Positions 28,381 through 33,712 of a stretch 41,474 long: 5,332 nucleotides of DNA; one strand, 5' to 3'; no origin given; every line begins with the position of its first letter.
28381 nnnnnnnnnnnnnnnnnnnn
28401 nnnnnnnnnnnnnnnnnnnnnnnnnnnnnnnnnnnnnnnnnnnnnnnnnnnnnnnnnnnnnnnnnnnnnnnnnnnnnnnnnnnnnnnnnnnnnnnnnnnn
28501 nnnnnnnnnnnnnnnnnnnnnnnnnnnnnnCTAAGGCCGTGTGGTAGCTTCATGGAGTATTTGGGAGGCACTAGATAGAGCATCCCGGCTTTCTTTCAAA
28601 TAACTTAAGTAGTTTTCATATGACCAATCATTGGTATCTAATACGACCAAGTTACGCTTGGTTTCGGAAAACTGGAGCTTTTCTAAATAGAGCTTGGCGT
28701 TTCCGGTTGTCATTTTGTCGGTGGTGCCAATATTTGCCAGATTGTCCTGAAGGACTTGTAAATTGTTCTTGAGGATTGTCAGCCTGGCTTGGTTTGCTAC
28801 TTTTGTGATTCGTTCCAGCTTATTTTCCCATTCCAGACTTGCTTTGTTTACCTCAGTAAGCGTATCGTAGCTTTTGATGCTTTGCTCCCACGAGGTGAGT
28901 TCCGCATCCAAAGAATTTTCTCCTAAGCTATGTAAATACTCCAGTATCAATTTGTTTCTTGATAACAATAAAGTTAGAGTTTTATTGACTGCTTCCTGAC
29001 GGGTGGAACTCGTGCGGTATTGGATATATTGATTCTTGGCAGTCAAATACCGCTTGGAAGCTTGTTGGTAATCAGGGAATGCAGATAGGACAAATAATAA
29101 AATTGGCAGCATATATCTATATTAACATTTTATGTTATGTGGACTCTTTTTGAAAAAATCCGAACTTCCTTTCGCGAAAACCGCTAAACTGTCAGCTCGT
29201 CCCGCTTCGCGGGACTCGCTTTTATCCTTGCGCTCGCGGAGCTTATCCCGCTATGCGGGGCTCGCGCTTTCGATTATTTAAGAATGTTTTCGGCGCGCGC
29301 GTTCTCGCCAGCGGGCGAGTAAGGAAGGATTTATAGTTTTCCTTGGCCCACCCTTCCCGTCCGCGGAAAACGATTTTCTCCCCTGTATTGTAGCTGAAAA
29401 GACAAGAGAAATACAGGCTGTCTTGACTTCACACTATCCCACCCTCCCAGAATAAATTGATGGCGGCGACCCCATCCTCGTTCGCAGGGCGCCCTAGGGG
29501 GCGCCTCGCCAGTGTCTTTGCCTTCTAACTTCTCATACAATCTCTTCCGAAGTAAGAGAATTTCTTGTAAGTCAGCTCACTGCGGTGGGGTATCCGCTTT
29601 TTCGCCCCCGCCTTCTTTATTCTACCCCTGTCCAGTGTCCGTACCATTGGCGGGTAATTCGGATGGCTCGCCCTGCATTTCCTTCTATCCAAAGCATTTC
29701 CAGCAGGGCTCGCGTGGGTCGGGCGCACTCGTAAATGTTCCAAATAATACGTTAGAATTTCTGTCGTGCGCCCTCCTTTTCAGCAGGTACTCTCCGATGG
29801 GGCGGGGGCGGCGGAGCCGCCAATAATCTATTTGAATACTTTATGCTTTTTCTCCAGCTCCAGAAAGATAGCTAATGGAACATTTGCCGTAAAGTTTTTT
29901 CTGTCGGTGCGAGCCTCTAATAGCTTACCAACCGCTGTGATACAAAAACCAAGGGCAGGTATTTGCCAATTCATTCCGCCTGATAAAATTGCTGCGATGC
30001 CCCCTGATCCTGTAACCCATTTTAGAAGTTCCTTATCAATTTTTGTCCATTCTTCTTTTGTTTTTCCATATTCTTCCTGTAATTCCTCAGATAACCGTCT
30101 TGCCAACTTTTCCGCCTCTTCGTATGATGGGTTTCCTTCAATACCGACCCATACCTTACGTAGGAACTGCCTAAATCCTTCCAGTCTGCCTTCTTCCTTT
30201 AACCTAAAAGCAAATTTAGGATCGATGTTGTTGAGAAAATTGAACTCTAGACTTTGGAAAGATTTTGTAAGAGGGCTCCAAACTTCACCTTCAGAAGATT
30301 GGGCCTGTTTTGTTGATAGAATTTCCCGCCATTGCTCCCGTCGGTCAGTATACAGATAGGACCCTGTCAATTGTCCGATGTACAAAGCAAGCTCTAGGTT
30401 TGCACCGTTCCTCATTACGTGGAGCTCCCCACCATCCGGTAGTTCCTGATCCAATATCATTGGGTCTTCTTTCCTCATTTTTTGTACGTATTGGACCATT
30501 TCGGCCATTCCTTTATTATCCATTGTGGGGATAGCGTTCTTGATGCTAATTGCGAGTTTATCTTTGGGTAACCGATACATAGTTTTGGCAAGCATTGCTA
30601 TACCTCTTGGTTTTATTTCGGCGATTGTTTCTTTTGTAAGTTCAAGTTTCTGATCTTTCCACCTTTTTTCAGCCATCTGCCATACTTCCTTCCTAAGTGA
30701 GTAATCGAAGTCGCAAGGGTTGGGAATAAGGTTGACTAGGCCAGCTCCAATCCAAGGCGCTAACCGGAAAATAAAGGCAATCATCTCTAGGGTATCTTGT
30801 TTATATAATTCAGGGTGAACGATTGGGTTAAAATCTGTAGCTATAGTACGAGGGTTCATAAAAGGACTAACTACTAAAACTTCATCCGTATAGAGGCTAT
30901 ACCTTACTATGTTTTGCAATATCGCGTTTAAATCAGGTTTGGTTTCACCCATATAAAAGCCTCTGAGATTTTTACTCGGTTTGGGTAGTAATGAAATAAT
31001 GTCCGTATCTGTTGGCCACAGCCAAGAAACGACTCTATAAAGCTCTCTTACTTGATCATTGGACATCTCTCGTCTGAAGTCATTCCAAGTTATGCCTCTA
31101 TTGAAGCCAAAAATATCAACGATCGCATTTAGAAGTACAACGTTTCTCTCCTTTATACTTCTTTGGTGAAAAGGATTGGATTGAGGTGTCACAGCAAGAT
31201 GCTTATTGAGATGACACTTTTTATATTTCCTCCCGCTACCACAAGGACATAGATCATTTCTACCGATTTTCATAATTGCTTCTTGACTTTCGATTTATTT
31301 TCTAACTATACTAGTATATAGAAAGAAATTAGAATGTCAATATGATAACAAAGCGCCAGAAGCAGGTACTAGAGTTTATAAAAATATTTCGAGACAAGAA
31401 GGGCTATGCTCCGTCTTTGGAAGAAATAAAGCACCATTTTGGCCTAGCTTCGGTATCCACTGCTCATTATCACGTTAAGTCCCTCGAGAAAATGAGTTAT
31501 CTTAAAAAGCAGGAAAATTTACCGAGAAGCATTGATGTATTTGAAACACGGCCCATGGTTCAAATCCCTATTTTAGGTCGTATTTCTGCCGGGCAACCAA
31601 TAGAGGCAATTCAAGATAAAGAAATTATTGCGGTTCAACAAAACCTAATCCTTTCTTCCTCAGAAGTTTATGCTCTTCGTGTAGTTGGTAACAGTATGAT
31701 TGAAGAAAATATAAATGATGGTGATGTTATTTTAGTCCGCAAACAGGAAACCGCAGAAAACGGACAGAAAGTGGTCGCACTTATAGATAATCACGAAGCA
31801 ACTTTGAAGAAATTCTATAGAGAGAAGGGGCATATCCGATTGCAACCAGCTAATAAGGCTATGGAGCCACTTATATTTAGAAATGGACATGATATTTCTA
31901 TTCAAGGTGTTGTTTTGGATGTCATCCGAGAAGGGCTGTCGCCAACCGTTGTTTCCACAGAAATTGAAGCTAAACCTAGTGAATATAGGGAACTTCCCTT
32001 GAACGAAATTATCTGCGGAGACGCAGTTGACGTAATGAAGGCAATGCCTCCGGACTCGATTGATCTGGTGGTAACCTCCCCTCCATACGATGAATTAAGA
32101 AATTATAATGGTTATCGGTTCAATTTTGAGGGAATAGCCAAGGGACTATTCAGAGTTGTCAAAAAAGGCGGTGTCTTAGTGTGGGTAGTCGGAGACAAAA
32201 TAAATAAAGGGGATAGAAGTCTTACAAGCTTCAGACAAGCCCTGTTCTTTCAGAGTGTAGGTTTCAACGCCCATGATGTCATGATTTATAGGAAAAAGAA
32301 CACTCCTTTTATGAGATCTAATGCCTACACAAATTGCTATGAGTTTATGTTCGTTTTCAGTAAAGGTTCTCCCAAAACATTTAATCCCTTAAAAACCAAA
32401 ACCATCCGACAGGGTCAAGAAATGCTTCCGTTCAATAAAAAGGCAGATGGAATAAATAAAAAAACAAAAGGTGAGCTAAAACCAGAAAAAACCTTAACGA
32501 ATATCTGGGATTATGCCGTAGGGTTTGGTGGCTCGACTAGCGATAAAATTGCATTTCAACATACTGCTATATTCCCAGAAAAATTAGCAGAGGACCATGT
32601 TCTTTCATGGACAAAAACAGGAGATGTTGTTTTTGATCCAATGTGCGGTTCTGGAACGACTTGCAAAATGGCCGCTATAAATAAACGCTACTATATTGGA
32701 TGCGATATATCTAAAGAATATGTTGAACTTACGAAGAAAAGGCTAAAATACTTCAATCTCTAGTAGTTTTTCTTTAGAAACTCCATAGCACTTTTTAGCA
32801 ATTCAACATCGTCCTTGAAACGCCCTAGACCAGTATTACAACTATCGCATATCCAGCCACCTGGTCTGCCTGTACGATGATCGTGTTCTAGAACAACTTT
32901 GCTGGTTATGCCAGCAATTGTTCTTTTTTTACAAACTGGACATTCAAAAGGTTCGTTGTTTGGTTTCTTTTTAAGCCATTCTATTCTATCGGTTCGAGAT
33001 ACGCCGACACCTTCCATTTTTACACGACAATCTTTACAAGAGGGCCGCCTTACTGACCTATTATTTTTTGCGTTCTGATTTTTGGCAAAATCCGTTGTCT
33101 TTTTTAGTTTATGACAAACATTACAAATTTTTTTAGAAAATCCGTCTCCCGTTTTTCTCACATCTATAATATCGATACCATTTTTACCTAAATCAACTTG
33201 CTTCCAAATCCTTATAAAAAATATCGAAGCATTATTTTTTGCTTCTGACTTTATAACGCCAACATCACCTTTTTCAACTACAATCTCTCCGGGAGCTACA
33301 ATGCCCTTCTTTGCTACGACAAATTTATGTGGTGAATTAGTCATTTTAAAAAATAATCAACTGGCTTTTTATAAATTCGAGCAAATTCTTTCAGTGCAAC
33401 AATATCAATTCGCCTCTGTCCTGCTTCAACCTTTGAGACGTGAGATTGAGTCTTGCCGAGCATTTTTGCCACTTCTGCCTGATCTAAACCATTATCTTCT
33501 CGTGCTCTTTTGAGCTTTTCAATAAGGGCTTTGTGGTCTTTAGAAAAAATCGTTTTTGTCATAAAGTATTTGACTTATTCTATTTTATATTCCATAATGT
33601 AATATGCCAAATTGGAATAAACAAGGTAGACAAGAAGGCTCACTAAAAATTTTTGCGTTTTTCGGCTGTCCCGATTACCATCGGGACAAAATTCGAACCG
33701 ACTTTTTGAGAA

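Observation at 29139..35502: Serine-recombinase element in tRNA-Leu(UAG) whose joined ends would form a near-perfect inverted copy of an internal 183-bp site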

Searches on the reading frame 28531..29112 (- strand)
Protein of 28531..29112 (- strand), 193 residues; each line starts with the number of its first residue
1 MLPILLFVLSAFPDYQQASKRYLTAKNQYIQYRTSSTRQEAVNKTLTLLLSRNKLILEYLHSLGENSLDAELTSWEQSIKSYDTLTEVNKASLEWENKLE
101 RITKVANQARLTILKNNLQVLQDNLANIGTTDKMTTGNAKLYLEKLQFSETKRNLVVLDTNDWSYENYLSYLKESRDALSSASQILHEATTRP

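Call 9: search_protein_families(library=pfam, proteins=[window:28531-29112:-], max_evalue=0.01)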
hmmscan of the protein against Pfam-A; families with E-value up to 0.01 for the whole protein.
window:28531-29112:- (193 aa): 0 families

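Call 69: find_encoding_contigs(protein=window:28534-29112:-, flank=8000, max_places=6)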
Protein window:28534-29112:- (193 aa): no gene with exactly this product is on record in the collection.

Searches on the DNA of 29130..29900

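Call 64: search_rna_families(source=window, start=29130, end=29900, threshold=evalue, max_evalue=10)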
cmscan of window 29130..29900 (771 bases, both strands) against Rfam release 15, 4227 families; matches with E-value up to 10: 4.
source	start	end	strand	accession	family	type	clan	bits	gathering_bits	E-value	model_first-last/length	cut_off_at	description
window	29318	29408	+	RF03542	Flavi_ISFV_repeat_Ra_Rb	Cis-reg;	CL00131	15.7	50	7.2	1-100/100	no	Insect-Specific Flavivirus 3' UTR repeats Ra and Rb elements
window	29513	29573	-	RF00736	mir-320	Gene; miRNA;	-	14.9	55.5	2.6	1-76/76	no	mir-320 microRNA precursor family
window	29790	29817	-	RF02257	adapt33_3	Gene; lncRNA;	-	14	70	2.1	113-140/140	no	Adaptive response 33 conserved region 3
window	29514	29547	-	RF01306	sR52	Gene; snRNA; snoRNA; CD-box;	-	12.3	50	8.3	1-60/60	no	Small nucleolar RNA sR52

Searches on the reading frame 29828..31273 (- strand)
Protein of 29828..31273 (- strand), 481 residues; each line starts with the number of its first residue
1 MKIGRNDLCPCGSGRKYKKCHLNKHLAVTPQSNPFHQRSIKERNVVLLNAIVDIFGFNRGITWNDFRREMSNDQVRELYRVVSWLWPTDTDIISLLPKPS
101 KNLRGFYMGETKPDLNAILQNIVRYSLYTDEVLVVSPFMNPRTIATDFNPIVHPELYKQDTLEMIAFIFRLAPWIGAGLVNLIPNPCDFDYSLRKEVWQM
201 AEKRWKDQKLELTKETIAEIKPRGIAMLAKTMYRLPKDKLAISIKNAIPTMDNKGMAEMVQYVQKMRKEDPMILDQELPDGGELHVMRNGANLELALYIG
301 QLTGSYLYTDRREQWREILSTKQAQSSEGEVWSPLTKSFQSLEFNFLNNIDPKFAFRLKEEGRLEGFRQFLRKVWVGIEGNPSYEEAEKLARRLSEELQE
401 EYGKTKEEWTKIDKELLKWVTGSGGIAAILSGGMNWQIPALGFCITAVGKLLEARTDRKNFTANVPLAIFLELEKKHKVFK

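Call 9: search_protein_families(library=pfam, proteins=[window:29828-31273:-], max_evalue=0.01)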
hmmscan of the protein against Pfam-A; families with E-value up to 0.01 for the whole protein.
window:29828-31273:- (481 aa): 1 family
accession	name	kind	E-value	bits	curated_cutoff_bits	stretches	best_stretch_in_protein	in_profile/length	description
PF02810.21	SEC-C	-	2.9e-10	40.2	20.4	1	5-22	1-18/19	SEC-C motif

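Call 81: search_protein_families(library=padloc, proteins=[window:29828-31273:-], max_evalue=0.001)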
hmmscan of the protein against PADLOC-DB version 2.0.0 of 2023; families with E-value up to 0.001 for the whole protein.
window:29828-31273:- (481 aa): 5 families
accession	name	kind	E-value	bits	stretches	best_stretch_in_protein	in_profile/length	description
PDLC00833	E1-E2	-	2.5e-06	25.1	1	2-27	171-196/222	E1-E2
PDLC00872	E2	-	2.7e-06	25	1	2-29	167-194/216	E2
PDLC00865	E2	-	9e-06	23.2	1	2-29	169-196/219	E2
PDLC04917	PDC-S12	-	3.2e-05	21.9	1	2-22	197-217/218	-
PDLC00871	E2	-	0.00015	19.5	1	4-28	172-195/241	E2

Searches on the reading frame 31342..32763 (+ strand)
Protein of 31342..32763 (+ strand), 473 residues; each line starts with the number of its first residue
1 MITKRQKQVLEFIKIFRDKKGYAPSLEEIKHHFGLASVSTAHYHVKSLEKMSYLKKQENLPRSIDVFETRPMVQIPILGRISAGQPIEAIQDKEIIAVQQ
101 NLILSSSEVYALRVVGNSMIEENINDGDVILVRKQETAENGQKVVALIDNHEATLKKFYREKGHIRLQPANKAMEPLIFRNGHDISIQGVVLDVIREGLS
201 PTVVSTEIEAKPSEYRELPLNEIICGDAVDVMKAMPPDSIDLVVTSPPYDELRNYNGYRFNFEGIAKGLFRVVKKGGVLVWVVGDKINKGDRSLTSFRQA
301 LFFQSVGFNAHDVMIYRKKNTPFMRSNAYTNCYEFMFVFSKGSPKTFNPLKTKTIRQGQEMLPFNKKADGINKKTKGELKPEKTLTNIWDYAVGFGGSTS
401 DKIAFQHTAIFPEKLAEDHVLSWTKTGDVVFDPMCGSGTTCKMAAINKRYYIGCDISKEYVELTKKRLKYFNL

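Call 9: search_protein_families(library=pfam, proteins=[window:31342-32763:+], max_evalue=0.01)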
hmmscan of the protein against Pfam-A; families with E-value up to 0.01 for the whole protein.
window:31342-32763:+ (473 aa): 7 families
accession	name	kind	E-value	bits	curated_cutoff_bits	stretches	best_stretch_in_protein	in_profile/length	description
PF01555.25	N6_N4_Mtase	-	8.3e-43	147.3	26.7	1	240-466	1-221/221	DNA methylase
PF00717.28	Peptidase_S24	-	3.1e-31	107.9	23.3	1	76-191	1-115/116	Peptidase S24-like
PF01726.22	LexA_DNA_bind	-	6.7e-14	51.9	23.7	1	2-62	4-64/65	LexA DNA binding domain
PF01170.24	UPF0020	-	3.5e-05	24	22.3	1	406-449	7-51/197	RMKL-like, methyltransferase domain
PF08241.18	Methyltransf_11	-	0.00042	21.3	21.2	0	435-469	5-39/95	Methyltransferase domain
PF13847.12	Methyltransf_31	-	0.0013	18.8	27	0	426-469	3-49/145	Methyltransferase domain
PF13649.12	Methyltransf_25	-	0.0017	19.5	27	0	430-469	1-42/97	Methyltransferase domain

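Call 81: search_protein_families(library=padloc, proteins=[window:31342-32763:+], max_evalue=0.001)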
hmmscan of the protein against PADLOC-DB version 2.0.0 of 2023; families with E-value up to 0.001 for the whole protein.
window:31342-32763:+ (473 aa): 59 families (the best 25 are shown)
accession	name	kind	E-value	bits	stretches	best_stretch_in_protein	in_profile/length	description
PDLC03714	oMTase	-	2e-85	284.6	1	220-471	3-260/279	orphan methyltransferase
PDLC03353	MTase_II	-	3e-63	211.8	1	216-469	5-251/260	Type II methyltransferase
PDLC03387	MTase_II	-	4.9e-36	122.3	2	297-469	129-276/289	Type II methyltransferase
PDLC03371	MTase_II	-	2e-30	104.2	1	218-471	8-255/260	Type II methyltransferase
PDLC03350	MTase_II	-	7.5e-26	89.2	1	209-469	45-296/312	Type II methyltransferase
PDLC03299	MTase_II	-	9e-24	82.5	1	221-469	15-258/296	Type II methyltransferase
PDLC03230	MTase_II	-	1.1e-23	82.2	1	212-466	27-280/360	Type II methyltransferase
PDLC03216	MTase_II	-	1.2e-21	75.1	2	405-469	192-256/364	Type II methyltransferase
PDLC03738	oMTase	-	1.2e-19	68.3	2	407-469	204-266/376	orphan methyltransferase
PDLC03283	MTase_II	-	7.8e-19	66.1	1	254-469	61-272/352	Type II methyltransferase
PDLC03305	MTase_II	-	1e-18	65.9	2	401-469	177-243/513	Type II methyltransferase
PDLC03228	MTase_II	-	4.4e-16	57.4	2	420-469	157-206/227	Type II methyltransferase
PDLC04134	mad2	-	4.8e-16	56.6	2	347-472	221-337/492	mads_2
PDLC03246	MTase_II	-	6.4e-16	56.4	1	219-464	110-362/376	Type II methyltransferase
PDLC03260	MTase_II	-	2.6e-15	54.2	2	406-470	245-309/349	Type II methyltransferase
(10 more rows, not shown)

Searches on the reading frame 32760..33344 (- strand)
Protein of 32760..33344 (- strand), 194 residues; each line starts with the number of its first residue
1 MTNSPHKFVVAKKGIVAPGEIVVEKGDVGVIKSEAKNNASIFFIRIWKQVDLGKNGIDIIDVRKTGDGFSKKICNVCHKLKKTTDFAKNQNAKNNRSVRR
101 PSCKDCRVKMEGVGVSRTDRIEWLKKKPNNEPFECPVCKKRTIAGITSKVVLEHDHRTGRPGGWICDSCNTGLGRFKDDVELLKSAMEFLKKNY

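Call 9: search_protein_families(library=pfam, proteins=[window:32760-33344:-], max_evalue=0.01)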
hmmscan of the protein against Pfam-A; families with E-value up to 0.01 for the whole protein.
window:32760-33344:- (194 aa): 2 families
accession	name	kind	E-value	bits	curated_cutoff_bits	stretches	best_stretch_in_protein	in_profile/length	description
PF02945.21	Endonuclease_7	-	3.3e-17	62.6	23.6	1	134-192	25-82/82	Recombination endonuclease VII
PF18275.7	His_Me_b4a2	-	1.5e-15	57.4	25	1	61-112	1-52/52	His-Me finger endonuclease beta4-alpha2 domain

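Call 81: search_protein_families(library=padloc, proteins=[window:32760-33344:-], max_evalue=0.001)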
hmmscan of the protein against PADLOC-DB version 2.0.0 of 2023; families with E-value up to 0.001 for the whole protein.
window:32760-33344:- (194 aa): 1 family
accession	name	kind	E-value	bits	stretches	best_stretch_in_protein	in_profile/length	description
PDLC03494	REase_II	-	3.4e-45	152.4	1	7-192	6-187/190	Type II restriction enzyme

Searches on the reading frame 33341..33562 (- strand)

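Call 9: search_protein_families(library=pfam, proteins=[window:33341-33562:-], max_evalue=0.01)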
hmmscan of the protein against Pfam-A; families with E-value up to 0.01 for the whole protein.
window:33341-33562:- (73 aa): 6 families
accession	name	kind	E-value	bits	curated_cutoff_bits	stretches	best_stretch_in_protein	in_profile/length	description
PF01381.28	HTH_3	-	3.9e-14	52.9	23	1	17-71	1-55/55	Helix-turn-helix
PF13560.12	HTH_31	-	2.7e-10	40.8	27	1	16-65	5-55/64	Helix-turn-helix domain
PF12844.13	HTH_19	-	1.3e-05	25.5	30.2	1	15-72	2-59/64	Helix-turn-helix domain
PF13744.12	HTH_37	-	0.0005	20.3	27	1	12-57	18-64/80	Helix-turn-helix domain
PF04545.22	Sigma70_r4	-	0.0018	18.2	24.1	1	21-46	16-41/50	Sigma-70, region 4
PF17762.8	HTH_ParB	-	0.0055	17.3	22.6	1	16-43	11-38/102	ParB HTH domain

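Call 81: search_protein_families(library=padloc, proteins=[window:33341-33562:-], max_evalue=0.001)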
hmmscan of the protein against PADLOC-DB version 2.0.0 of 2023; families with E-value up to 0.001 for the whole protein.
window:33341-33562:- (73 aa): 18 families
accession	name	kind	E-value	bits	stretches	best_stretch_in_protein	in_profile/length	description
PDLC02926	HTH_VI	-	3.8e-10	37.9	1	15-71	4-60/92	-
PDLC04142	capH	-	3.2e-09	35.8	1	10-72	4-66/103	capH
PDLC03952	RmrA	-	8.8e-09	32.7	1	10-73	19-83/395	-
PDLC03947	RmrA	-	1.3e-08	32.1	1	7-73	6-72/383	-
PDLC03951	RmrA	-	5.2e-08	30.3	1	15-73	11-69/400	-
PDLC03953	RmrA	-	4e-07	27.6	1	14-71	7-64/373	-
PDLC03954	RmrA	-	9.2e-07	26.1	1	15-73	13-71/380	-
PDLC03949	RmrA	-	8.4e-06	22.9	1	15-72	5-62/363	-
PDLC04758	PDC-M64B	-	1.1e-05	23.8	1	11-54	29-72/123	-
PDLC03948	RmrA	-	2.2e-05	21.5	1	15-73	11-69/397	-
PDLC03956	RmrA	-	2.4e-05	21.6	1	15-73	11-70/399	-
PDLC03664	Control_protein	-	6e-05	21.4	1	15-61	16-62/74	control protein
PDLC03944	RmrA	-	6.1e-05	20.2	1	14-72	8-66/384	-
PDLC03955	RmrA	-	9.9e-05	19.7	1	15-71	23-79/371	-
PDLC04757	PDC-M64B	-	0.0001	20.3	1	11-51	28-68/128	-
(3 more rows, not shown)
